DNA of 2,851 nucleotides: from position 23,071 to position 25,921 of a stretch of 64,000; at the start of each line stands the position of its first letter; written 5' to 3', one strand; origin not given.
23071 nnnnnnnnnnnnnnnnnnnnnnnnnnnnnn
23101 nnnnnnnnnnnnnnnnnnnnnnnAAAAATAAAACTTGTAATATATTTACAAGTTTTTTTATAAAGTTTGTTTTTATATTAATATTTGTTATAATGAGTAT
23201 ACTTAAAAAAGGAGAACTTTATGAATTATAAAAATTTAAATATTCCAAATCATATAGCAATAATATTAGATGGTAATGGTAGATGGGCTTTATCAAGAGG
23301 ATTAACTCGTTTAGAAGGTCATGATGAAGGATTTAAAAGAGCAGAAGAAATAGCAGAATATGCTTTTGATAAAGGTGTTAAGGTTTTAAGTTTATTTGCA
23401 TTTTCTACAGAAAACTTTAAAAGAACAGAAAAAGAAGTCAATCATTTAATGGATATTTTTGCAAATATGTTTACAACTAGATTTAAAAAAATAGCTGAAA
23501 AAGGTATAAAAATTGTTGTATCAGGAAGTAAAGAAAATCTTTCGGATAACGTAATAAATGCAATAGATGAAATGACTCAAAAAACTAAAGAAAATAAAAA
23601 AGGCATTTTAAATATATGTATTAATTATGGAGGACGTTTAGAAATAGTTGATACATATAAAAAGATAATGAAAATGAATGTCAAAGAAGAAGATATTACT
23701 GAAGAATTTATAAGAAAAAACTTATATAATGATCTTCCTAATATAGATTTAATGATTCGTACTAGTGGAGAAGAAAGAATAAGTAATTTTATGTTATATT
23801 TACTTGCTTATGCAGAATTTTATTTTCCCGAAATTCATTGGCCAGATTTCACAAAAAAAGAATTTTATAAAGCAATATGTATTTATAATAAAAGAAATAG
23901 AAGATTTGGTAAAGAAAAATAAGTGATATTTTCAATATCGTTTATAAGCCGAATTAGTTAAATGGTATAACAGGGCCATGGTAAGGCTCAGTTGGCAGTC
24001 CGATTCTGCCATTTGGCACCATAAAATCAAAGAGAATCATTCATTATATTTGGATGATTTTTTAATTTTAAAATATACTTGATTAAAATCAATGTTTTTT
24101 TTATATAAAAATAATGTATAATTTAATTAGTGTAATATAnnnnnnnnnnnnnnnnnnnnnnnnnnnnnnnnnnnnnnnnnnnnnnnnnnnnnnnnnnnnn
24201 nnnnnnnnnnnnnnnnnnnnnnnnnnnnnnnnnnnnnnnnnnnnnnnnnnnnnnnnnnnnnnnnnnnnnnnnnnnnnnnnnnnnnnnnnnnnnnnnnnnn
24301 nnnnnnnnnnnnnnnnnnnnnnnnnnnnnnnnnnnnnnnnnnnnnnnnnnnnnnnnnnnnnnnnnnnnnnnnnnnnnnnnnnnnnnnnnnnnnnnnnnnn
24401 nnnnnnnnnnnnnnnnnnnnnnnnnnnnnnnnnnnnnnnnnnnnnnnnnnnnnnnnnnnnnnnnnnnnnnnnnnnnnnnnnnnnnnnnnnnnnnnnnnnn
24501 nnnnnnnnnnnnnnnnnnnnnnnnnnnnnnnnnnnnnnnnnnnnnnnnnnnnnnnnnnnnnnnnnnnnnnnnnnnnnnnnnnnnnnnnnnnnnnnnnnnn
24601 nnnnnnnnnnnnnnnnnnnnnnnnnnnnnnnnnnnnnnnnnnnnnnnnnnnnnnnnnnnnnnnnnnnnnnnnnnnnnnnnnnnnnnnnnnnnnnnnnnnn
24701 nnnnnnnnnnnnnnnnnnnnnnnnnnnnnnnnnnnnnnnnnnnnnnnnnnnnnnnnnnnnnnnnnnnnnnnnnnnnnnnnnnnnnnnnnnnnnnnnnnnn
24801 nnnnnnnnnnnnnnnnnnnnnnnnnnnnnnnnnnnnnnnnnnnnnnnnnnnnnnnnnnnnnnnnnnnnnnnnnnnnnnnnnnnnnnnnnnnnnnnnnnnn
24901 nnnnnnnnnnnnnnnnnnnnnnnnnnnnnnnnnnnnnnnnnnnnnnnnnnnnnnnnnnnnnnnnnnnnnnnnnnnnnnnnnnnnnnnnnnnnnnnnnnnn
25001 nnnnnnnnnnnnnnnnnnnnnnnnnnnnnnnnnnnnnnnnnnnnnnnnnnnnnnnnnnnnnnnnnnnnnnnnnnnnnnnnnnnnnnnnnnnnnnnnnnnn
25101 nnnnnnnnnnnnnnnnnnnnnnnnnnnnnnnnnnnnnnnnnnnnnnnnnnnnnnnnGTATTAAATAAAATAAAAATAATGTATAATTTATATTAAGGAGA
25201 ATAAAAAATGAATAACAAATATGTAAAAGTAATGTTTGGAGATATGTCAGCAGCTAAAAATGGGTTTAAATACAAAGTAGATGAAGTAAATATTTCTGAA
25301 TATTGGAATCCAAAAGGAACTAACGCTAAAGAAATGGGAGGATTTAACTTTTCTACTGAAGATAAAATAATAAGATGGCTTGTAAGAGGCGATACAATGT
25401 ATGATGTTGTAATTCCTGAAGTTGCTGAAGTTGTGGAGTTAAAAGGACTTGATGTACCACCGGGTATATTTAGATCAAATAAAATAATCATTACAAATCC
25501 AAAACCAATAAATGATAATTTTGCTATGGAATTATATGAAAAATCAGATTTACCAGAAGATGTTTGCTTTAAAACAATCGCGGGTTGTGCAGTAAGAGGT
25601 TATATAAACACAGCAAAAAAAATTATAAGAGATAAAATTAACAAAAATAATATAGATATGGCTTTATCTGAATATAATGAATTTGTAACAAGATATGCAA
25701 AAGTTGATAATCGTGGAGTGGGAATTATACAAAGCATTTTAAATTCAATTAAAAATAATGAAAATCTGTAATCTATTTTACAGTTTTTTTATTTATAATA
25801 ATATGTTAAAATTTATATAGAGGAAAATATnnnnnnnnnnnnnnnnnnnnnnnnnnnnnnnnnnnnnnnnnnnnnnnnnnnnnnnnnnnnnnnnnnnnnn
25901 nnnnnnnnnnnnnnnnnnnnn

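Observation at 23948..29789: tRNA-Thr-adjacent accessory islet with a repeated promoter element and unusual enzymes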

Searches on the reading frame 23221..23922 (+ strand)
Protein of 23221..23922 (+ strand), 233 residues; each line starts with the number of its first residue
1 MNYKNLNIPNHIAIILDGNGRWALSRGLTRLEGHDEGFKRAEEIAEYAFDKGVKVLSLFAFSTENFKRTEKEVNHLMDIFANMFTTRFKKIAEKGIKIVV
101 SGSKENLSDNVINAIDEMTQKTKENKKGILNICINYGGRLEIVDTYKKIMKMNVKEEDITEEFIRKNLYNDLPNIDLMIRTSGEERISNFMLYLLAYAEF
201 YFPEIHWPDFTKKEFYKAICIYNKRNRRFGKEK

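Call 9: search_protein_families(library=ncbifam, proteins=[window:23221-23922:+], max_evalue=0.1)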
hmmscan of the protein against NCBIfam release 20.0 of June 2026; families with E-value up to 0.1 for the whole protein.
window:23221-23922:+ (233 aa): 17 families
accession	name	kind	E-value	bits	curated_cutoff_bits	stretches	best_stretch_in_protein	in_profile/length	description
NF011405.0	PRK14830.1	equivalog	8.3e-78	261.4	304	1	4-231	18-250/251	undecaprenyl pyrophosphate synthase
TIGR00055.1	uppS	equivalog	3.6e-71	239.2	109.55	1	8-230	1-228/228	polyprenyl diphosphate synthase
NF011406.0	PRK14831.1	subfamily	1.7e-69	233.8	375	1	4-231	19-251/256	undecaprenyl pyrophosphate synthase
NF011404.0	PRK14829.1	equivalog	1.1e-67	228.1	372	1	7-232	29-259/260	isoprenyl transferase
NF011410.0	PRK14837.1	equivalog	3.4e-65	219.8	342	1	7-231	5-230/230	undecaprenyl pyrophosphate synthase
NF011414.0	PRK14841.1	equivalog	3.3e-64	216.7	401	1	7-230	2-228/233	isoprenyl transferase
NF011408.0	PRK14834.1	equivalog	8.6e-64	215.4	348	1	5-230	14-244/252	isoprenyl transferase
NF011415.0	PRK14842.1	equivalog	1.5e-62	211.2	360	1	3-230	3-236/241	isoprenyl transferase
NF011407.0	PRK14833.1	equivalog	1.2e-61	208.3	325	1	7-231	3-231/233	di-trans,poly-cis-decaprenylcistransferase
NF011402.0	PRK14827.1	equivalog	5e-59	200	535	1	7-231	66-295/296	decaprenyl diphosphate synthase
NF011412.0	PRK14839.1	equivalog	4.4e-58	196.5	334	1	11-231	12-228/240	di-trans,poly-cis-decaprenylcistransferase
NF011411.0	PRK14838.1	equivalog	5.3e-57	192.9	417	1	7-232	11-239/244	isoprenyl transferase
NF011409.0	PRK14835.1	equivalog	8e-55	186.1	425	1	7-231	44-279/279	isoprenyl transferase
NF011403.0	PRK14828.1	equivalog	1.6e-54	185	348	1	5-231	25-258/258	isoprenyl transferase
NF011413.0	PRK14840.1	equivalog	2.8e-54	184.4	410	1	6-231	16-250/250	isoprenyl transferase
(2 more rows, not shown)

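Call 13: find_encoding_contigs(protein=window:23221-23922:+, flank=10000, max_places=10)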
Protein window:23221-23922:+ (233 aa): 3 contigs read that carry it; 1 place shown.
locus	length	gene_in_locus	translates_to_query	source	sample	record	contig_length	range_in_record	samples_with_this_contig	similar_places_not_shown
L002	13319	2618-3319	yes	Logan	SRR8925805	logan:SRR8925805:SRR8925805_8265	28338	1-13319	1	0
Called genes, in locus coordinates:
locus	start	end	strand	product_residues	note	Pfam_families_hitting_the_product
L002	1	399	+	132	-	?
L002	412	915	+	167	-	-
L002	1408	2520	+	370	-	-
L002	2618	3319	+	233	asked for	PF01255:Prenyltransf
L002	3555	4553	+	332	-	-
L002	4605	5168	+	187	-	-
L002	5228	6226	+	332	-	-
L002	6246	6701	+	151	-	-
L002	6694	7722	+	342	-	PF16286:DUF4932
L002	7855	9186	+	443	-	PF00692:dUTPase, PF22769:DCD (weak)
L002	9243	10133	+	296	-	PF02811:PHP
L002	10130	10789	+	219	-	PF04892:VanZ-LLP1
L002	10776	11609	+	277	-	PF01171:ATP_bind_3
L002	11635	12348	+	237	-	PF00005:ABC_tran, PF13304:AAA_21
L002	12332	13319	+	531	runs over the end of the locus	PF16949:ABC_tran_2 (weak), PF09847:12TM_1, PF01061:ABC2_membrane (weak)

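Call 14: find_related_loci(query=window:23221-23922:+, collection=genome_contigs, flank=10000)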
Query window:23221-23922:+ (233 aa) in genome_contigs; peptide patterns used: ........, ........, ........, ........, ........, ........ (x = any residue, [..] = any of these).
147 stretches matched a pattern; 14 encode a relative of the query (tblastn E <= 1e-3); 14 distinct loci.
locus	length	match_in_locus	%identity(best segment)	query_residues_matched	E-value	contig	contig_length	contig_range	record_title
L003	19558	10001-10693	51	5-230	3e-69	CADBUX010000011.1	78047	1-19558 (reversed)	MAG: uncultured Erysipelotrichaceae bacterium isolate RUG14322 genome assembly, contig: RUG14322_asm_11, whole genome sh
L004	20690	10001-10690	46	6-230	2e-64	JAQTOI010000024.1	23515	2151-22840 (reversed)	MAG: Candidatus Omnitrophota bacterium isolate STA_84 NODE_4068_length_23515_cov_3.761844_Sandtown_A, whole genome shotg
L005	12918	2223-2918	45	4-230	9e-62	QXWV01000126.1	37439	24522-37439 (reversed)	Lachnospiraceae bacterium strain 526-35 Scaffold22_2, whole genome shotgun sequence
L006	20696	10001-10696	45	4-230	4e-61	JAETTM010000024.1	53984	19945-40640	MAG: Lachnospiraceae bacterium isolate S4_Bin4 scaffold_855_3, whole genome shotgun sequence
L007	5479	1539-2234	46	4-230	5e-61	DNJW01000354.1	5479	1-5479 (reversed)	MAG TPA_asm: Lachnospiraceae bacterium isolate UBA11962 contig_28012, whole genome shotgun sequence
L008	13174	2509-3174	43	11-231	6e-55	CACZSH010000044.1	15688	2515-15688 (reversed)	uncultured bacterium isolate RUG12909 genome assembly, contig: RUG12909_asm_44, whole genome shotgun sequence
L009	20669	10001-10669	41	1-219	4e-54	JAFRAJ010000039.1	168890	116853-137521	MAG: Oscillospiraceae bacterium isolate RGIG2315 Goat_Duodenum.Co__c1118254, whole genome shotgun sequence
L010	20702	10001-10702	41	4-230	3e-53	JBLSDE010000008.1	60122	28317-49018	Cuniculiplasma sp. SKW4 k141_8139_length_60122_cov_1255.5281, whole genome shotgun sequence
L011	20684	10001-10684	43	7-230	2e-52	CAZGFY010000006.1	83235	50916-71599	MAG TPA_asm: uncultured Oscillospiraceae bacterium isolate ERP123703_co1_321 genome assembly, contig: NODE_216_length_83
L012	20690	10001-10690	41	7-231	5e-52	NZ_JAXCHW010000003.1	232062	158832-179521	Chryseobacterium sp. MP_3.2 Ga0418737_03, whole genome shotgun sequence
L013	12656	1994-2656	41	11-230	2e-50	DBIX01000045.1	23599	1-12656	MAG TPA_asm: Cyanobacteria bacterium UBA791 UBA791_contig_4549, whole genome shotgun sequence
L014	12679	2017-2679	41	11-230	3e-50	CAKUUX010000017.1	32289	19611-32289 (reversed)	MAG: uncultured Candidatus Melainabacteria bacterium isolate REFINED_METABAT215_TOP10_CONTIGS_1500_ASSEMBLY_K77_MERGED__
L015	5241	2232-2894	43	11-230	7e-50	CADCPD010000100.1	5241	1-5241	uncultured bacterium isolate RUG14857 genome assembly, contig: RUG14857_asm_100, whole genome shotgun sequence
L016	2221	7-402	43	100-230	9e-34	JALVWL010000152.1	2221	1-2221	MAG: Candidatus Omnitrophota bacterium isolate M10_metabat2_scaf2bin.014 M10_NODE_38589_length_2221_cov_1.844795, whole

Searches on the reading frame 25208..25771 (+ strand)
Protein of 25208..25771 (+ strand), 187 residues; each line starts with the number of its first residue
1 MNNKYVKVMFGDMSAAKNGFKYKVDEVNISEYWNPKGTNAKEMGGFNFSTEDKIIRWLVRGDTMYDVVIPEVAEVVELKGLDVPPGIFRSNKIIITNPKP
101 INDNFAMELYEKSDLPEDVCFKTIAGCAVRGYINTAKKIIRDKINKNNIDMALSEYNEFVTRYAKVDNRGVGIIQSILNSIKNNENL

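Call 6: search_protein_families(library=pfam, proteins=[window:25208-25771:+], max_evalue=0.01)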
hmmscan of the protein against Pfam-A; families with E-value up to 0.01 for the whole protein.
window:25208-25771:+ (187 aa): 0 families

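Call 9: search_protein_families(library=ncbifam, proteins=[window:25208-25771:+], max_evalue=0.1)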
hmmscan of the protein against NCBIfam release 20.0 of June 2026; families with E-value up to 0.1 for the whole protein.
window:25208-25771:+ (187 aa): 0 families

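Call 10: search_protein_families(library=padloc, proteins=[window:25208-25771:+], max_evalue=0.1)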
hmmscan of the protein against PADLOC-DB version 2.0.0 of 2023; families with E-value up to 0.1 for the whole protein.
window:25208-25771:+ (187 aa): 0 families

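Call 11: search_protein_families(library=phrogs, proteins=[window:25208-25771:+], max_evalue=0.1)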
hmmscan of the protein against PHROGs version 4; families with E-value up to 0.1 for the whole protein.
window:25208-25771:+ (187 aa): 2 families
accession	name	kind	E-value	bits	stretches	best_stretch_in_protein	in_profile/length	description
phrog_34659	-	unknown function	0.013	15.5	1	111-171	319-379/433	-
phrog_2610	-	unknown function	0.026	14.2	1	128-184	299-354/565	-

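Call 54: search_protein_families(library=pfam, proteins=[window:25208-25771:+], max_evalue=10)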
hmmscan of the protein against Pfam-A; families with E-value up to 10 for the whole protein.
window:25208-25771:+ (187 aa): 0 families

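Call 68: search_protein_representatives(protein=window:25208-25771:+)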
Query: 187 residues. Proteins with E-value up to 0.001 (for the whole library): 191; up to 1e-10: 105; up to 1e-30: 31. The best 150 are listed.
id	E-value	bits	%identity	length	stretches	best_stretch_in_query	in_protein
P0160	1.7e-59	217.1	62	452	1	2-160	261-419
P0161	1.9e-59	216.9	61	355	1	2-161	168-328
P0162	1.5e-54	201.0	53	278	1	4-186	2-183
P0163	5.3e-53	195.9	59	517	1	2-161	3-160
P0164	3.1e-52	193.4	50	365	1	3-180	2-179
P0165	3.2e-45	170.5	49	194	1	4-162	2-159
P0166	6.2e-45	169.6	45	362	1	4-179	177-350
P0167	4.3e-44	166.9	48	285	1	3-181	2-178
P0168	5.9e-44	166.4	49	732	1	3-184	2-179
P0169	3.6e-43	163.8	54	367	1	5-161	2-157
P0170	2.6e-42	161.1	45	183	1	4-179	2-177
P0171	2.8e-42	161.0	45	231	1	4-185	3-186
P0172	2.1e-40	154.8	46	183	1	3-161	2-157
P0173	6.3e-40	153.3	43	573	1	1-171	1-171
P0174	7.3e-40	153.1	46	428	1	4-161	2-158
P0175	1.2e-38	149.1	43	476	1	4-185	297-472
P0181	9.7e-37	142.9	47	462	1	17-184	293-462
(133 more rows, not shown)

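Call 69: search_protein_families(library=pfam, proteins=[P0160, P0161, P0163, P0164, P0166, P0168, P0173, P0174, P0175, P0181], max_evalue=0.001)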
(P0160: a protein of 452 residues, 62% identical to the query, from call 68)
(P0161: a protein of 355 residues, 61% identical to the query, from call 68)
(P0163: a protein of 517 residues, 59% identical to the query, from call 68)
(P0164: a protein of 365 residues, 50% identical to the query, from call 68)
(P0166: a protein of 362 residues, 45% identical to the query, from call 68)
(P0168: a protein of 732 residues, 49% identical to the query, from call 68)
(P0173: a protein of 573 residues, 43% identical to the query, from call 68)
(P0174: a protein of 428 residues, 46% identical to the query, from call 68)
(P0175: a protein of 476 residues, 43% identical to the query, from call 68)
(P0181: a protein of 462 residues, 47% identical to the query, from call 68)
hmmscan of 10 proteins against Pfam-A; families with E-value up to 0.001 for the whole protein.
P0160 (452 aa): 4 families
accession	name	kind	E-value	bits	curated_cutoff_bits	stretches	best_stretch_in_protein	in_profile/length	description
PF00583.31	Acetyltransf_1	-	3.2e-10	40.8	20.7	1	65-165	20-116/116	Acetyltransferase (GNAT) family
PF13508.13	Acetyltransf_7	-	2.7e-08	34.5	27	1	80-167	3-84/84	Acetyltransferase (GNAT) domain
PF13673.13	Acetyltransf_10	-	9.6e-06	26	23.6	1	62-169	9-111/128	Acetyltransferase (GNAT) domain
PF13302.13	Acetyltransf_3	-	0.00045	21.4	25.4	0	37-165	18-137/138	Acetyltransferase (GNAT) domain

P0161 (355 aa): 1 family
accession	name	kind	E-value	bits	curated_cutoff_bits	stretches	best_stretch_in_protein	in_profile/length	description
PF10688.14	Imp-YgjV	-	1.7e-25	90.1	23.5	1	4-164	2-156/159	Bacterial inner membrane protein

P0163 (517 aa): 2 families
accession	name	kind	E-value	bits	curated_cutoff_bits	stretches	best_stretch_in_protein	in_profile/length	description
PF01636.29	APH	-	1.9e-20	74.1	23.2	1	214-431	3-216/239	Phosphotransferase enzyme family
PF01633.27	Choline_kinase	-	9.1e-09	35.5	29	1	290-413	68-192/300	Choline/ethanolamine kinase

P0164 (365 aa): 0 families

P0166 (362 aa): 1 family
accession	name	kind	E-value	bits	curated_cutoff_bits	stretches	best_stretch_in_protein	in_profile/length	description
PF18143.6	HAD_SAK_2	-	6.4e-22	78.9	27.5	1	3-165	1-139/139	HAD domain in Swiss Army Knife RNA repair proteins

P0168 (732 aa): 1 family
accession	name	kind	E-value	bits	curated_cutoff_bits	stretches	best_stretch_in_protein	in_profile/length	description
PF03793.24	PASTA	-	3.2e-19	69.1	23.2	2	552-613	2-63/64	PASTA domain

P0173 (573 aa): 1 family
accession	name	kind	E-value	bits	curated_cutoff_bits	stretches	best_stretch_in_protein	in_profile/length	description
PF08942.16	DUF1919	-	1e-48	165.9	25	1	383-570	19-196/196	Domain of unknown function (DUF1919)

P0174 (428 aa): 1 family
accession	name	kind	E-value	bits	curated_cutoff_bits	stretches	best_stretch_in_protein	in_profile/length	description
PF01966.28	HD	-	2.3e-09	38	22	1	205-323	3-114/116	HD domain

P0175 (476 aa): 1 family
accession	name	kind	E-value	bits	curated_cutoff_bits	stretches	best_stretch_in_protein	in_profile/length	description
PF01966.28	HD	-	4.4e-06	27.4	22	1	84-197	2-114/116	HD domain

P0181 (462 aa): 1 family
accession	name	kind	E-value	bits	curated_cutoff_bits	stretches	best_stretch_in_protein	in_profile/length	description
PF12850.12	Metallophos_2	-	2.7e-08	34.4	27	1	3-124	2-90/154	Calcineurin-like phosphoesterase superfamily domain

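Call 86: search_dna_similar(query=window:25208-25771:+, collection=phages, mode=protein, max_rows=10, max_evalue=0.001)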
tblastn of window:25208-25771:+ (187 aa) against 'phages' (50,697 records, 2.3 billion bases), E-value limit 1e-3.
No match.

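Call 87: search_dna_similar(query=window:25208-25771:+, collection=plasmids, mode=protein, max_rows=10, max_evalue=0.001)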
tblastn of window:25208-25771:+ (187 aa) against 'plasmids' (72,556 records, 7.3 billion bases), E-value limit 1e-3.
No match.
